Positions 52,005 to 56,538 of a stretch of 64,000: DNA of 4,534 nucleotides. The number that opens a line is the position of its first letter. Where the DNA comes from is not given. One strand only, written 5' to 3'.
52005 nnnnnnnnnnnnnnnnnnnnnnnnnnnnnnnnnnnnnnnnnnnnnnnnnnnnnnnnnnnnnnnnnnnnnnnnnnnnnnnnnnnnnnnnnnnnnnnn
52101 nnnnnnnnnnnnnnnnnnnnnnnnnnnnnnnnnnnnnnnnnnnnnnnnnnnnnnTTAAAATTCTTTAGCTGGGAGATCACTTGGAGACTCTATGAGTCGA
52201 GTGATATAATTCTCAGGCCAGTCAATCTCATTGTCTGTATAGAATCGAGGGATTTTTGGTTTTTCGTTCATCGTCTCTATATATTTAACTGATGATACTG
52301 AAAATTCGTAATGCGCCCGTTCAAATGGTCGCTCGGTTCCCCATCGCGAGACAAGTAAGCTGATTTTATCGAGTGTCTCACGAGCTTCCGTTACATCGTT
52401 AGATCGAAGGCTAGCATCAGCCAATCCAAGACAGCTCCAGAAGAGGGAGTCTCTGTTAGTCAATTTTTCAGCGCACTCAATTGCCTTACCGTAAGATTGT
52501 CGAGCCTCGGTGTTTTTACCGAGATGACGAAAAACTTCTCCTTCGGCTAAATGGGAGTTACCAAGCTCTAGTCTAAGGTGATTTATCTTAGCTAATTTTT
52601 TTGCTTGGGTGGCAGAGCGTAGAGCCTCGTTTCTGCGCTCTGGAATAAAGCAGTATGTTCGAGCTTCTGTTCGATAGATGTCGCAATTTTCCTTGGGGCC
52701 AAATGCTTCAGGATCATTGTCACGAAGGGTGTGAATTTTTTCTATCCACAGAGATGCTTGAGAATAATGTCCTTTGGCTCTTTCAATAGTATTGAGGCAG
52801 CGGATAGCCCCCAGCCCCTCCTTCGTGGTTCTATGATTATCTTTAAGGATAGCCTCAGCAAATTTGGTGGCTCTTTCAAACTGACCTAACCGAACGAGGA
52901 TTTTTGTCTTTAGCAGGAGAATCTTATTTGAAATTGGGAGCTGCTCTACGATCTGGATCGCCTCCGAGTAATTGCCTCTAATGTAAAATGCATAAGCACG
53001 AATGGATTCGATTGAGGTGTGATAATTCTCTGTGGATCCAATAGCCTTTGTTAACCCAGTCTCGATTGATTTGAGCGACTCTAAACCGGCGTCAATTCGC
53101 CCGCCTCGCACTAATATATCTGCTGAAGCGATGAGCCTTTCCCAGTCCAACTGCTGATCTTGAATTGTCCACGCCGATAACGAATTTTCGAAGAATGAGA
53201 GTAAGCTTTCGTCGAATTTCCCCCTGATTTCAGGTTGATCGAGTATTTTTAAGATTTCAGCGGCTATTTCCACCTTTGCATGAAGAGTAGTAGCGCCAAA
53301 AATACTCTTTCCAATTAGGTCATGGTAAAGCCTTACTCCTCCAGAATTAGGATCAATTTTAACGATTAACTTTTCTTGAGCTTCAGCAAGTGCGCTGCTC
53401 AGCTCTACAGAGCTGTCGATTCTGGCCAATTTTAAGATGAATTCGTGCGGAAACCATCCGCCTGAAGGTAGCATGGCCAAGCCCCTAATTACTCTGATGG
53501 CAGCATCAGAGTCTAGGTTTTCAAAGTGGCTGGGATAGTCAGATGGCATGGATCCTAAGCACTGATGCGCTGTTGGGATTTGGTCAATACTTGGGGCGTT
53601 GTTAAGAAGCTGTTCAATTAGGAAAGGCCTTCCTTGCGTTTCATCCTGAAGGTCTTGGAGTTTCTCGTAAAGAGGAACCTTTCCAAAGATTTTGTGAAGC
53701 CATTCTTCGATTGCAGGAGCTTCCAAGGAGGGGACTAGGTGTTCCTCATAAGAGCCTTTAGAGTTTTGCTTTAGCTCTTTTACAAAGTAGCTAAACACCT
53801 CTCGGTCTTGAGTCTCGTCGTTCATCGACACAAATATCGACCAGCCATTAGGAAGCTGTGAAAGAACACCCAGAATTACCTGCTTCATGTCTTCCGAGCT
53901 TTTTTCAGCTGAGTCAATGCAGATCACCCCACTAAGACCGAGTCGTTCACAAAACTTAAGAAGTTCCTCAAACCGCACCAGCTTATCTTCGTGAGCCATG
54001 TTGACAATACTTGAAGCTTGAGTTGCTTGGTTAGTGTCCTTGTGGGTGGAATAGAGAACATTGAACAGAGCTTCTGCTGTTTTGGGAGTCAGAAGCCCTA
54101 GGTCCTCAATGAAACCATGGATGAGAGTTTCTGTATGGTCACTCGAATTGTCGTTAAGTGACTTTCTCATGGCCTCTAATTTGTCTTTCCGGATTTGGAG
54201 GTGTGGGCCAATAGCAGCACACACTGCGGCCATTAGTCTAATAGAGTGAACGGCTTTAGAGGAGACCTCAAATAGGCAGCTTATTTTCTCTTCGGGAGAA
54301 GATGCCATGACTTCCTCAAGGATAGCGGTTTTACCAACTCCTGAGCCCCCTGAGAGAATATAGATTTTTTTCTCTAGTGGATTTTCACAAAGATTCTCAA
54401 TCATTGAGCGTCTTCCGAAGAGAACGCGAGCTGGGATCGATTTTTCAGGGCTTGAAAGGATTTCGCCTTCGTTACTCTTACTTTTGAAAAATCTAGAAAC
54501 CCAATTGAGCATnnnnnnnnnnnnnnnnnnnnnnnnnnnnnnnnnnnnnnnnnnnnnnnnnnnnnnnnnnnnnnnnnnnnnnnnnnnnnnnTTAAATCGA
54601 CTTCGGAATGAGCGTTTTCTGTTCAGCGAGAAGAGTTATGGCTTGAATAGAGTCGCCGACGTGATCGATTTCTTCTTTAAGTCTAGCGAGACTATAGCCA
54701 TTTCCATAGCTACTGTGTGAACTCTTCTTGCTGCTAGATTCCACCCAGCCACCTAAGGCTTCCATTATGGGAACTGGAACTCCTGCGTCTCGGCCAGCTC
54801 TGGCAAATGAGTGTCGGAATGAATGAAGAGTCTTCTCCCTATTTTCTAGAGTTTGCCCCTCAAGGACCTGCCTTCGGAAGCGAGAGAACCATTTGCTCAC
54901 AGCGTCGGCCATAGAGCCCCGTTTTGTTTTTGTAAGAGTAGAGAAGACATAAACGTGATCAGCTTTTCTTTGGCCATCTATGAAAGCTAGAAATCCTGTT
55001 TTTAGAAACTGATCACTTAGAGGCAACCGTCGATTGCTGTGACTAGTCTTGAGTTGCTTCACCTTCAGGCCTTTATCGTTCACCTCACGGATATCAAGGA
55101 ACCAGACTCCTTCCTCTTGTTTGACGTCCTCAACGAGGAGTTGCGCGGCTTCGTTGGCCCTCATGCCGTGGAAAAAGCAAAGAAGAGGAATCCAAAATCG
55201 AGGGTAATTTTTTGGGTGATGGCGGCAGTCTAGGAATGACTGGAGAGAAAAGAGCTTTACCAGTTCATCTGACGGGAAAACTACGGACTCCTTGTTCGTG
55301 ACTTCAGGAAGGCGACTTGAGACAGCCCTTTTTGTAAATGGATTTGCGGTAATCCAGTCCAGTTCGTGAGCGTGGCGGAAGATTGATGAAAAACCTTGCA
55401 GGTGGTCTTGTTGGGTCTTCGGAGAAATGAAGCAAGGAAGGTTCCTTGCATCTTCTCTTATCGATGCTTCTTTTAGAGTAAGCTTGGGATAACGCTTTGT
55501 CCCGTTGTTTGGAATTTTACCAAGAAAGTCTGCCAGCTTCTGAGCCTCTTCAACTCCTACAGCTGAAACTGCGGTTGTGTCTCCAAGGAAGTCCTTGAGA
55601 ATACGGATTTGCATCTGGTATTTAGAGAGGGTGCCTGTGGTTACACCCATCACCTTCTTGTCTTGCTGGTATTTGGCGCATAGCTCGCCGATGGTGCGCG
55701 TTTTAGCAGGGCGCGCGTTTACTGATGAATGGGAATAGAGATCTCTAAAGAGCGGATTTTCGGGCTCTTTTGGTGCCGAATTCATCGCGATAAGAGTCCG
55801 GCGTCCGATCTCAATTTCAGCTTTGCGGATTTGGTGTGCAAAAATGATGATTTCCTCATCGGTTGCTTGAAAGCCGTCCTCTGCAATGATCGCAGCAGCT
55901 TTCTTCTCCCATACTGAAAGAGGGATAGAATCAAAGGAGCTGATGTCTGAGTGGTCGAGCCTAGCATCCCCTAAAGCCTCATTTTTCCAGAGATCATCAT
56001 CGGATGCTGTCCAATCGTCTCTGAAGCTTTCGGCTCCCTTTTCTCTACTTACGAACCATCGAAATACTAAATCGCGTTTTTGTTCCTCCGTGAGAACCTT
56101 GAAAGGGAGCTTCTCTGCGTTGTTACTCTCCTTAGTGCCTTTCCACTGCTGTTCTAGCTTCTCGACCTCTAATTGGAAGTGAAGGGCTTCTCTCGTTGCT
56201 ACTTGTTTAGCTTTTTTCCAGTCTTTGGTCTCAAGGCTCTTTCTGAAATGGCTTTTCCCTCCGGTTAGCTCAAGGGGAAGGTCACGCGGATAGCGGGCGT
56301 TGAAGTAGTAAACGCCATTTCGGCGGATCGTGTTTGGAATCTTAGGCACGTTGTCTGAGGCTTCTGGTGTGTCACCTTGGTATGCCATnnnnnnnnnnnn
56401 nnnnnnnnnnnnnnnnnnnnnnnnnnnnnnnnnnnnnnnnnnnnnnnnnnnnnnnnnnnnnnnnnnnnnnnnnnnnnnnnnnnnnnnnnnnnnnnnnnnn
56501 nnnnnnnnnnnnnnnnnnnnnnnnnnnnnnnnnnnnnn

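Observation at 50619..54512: Three tightly overlapping genes: STAND-TPR NTPase, GTP cyclohydrolase II, Qng1-like N-glycosylase, as mobile-element cargo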

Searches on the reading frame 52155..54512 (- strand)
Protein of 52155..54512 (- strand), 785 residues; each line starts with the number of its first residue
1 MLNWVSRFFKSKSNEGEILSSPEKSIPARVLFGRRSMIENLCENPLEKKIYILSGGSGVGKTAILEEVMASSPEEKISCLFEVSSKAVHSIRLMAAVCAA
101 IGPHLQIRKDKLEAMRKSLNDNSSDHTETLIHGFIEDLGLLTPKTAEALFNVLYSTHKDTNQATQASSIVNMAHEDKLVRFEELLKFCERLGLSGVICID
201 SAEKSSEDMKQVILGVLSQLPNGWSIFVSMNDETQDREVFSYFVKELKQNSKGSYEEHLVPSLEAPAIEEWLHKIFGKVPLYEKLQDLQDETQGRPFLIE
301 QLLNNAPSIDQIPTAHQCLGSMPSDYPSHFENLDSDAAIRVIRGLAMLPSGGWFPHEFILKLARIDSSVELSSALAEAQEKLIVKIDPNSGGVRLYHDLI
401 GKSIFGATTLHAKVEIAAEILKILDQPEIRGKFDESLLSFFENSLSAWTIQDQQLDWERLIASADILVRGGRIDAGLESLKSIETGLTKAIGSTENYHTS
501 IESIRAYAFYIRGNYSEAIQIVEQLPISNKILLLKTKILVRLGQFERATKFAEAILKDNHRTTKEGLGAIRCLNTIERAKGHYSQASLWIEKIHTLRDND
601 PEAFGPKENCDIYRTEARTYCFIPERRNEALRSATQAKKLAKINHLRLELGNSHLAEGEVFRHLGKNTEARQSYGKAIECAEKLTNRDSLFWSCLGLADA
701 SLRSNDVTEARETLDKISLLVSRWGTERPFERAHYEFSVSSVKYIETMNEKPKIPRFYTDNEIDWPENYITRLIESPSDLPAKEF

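Call 3: search_protein_families(library=pfam, proteins=[window:52155-54512:-], max_evalue=0.01)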
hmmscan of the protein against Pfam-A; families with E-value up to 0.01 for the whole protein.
window:52155-54512:- (785 aa): 17 families
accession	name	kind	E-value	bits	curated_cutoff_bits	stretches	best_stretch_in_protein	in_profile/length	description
PF14559.12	TPR_19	-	6.4e-07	30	25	0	512-560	4-56/68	Tetratricopeptide repeat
PF13191.12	AAA_16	-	3.6e-06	28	32.6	1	31-220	2-158/167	AAA ATPase domain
PF07719.23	TPR_2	-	1.5e-05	25.2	27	0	654-682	4-32/34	Tetratricopeptide repeat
PF13428.12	TPR_14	-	1.7e-05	25.5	23.5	0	532-559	4-31/44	Tetratricopeptide repeat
PF13424.12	TPR_12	-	2.7e-05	24.7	30.1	1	657-715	9-69/77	Tetratricopeptide repeat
PF13401.12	AAA_22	-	3e-05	24.8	27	1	48-128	5-84/130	AAA domain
PF12895.13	ANAPC3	-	6.7e-05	23.5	27.2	0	505-550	29-77/82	Anaphase-promoting complex, cyclosome, subunit 3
PF13414.12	TPR_11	-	0.00013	22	26.8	0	658-679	1-22/42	TPR repeat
PF25201.1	nSTAND6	-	0.00029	21.3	27.7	1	31-80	1-50/148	Novel STAND NTPase 6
PF13432.12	TPR_16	-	0.00034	21.4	32.7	0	695-716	35-56/65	Tetratricopeptide repeat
PF17004.11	SRP_TPR_like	-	0.00092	19.7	35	1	503-559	42-97/109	Putative TPR-like repeat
PF00515.34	TPR_1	-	0.0024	18.1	27.8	0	658-680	8-30/34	Tetratricopeptide repeat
PF17874.7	TPR_MalT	-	0.0025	17.6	45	0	629-721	98-191/336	MalT-like TPR region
PF13181.12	TPR_8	-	0.0042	17.6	25.7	0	657-679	7-29/34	Tetratricopeptide repeat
PF13374.12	TPR_10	-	0.0046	17.4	27.5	0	661-688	12-39/42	Tetratricopeptide repeat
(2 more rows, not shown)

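Call 4: search_protein_families(library=padloc, proteins=[window:52155-54512:-], max_evalue=0.01)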
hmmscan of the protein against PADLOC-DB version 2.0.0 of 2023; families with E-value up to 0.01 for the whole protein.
window:52155-54512:- (785 aa): 1 family
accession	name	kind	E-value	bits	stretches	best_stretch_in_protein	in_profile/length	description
PDLC02169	Avs4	-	0.00016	17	1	31-84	192-244/1570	-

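Call 5: search_protein_families(library=ncbifam, proteins=[window:52155-54512:-], max_evalue=0.01)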
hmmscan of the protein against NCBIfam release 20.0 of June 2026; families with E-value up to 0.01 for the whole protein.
window:52155-54512:- (785 aa): 5 families
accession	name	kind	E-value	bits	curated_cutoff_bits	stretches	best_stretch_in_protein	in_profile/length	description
NF041815.1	Avs4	equivalog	0.00024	18.4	1500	1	30-91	187-248/1579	AVAST type 4 anti-phage nuclease Avs4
NF052415.1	T3SS_chap_SctY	equivalog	0.00093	19.7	70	0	489-556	30-104/106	type III secretion apparatus assembly chaperone SctY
TIGR02917.1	PEP_TPR_lipo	equivalog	0.0018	16.2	312.2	0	498-604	260-366/899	XrtA/PEP-CTERM system TPR-repeat protein PrsT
NF040586.1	FxSxx_TPR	equivalog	0.0078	14.7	300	0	32-65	9-42/830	FxSxx-COOH system tetratricopeptide repeat protein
NF003420.0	PRK04841.1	equivalog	0.0085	14.1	537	0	520-599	564-644/903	HTH-type transcriptional regulator MalT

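Call 99: search_protein_families(library=phrogs, proteins=[window:52155-54512:-], max_evalue=0.001)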
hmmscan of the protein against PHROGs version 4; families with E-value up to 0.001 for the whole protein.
window:52155-54512:- (785 aa): 0 families

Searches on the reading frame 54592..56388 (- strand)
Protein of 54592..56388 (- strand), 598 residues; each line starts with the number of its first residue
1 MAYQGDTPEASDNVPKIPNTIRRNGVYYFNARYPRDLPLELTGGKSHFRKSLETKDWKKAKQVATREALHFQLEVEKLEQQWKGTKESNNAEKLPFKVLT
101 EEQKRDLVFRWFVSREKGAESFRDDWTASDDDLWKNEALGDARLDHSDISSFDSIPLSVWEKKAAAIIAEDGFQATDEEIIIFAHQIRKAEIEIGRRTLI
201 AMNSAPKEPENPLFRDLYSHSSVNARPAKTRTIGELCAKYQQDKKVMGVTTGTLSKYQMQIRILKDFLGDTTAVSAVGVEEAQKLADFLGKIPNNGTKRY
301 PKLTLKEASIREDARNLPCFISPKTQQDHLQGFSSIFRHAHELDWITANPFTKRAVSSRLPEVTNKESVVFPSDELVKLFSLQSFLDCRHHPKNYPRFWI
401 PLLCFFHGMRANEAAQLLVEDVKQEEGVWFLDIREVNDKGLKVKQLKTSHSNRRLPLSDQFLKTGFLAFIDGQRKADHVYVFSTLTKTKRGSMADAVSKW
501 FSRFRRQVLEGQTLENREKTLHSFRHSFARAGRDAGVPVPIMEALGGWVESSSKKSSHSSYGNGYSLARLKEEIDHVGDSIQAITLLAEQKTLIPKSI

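Call 3: search_protein_families(library=pfam, proteins=[window:54592-56388:-], max_evalue=0.01)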
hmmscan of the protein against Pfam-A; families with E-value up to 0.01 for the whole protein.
window:54592-56388:- (598 aa): 3 families
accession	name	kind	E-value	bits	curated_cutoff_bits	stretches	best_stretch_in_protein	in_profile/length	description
PF00589.27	Phage_integrase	-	4e-11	43.4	27.1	1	402-552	29-160/172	Phage integrase family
PF20172.3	DUF6538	-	4.7e-10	39.4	27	1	21-79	3-59/60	Domain of unknown function (DUF6538)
PF13102.12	Phage_int_SAM_5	-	0.00051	20.8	22.3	1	235-353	4-95/98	Phage integrase SAM-like domain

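Call 4: search_protein_families(library=padloc, proteins=[window:54592-56388:-], max_evalue=0.01)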
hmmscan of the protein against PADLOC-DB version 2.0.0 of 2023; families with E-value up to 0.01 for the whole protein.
window:54592-56388:- (598 aa): 0 families

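Call 5: search_protein_families(library=ncbifam, proteins=[window:54592-56388:-], max_evalue=0.01)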
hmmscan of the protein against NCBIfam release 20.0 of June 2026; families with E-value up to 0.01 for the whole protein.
window:54592-56388:- (598 aa): 3 families
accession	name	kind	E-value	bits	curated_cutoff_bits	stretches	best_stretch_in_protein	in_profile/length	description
NF040693.1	recomb_GmtY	equivalog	2.7e-05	23.6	340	1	352-425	174-248/441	gamma-mobile-trio recombinase GmtY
NF040815.2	recomb_XerA_Arch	equivalog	0.0035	16.9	220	0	240-545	3-239/263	site-specific tyrosine recombinase/integron integrase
TIGR02249.1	integrase_gron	subfamily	0.0098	15.3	265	0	321-487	59-203/315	integron integrase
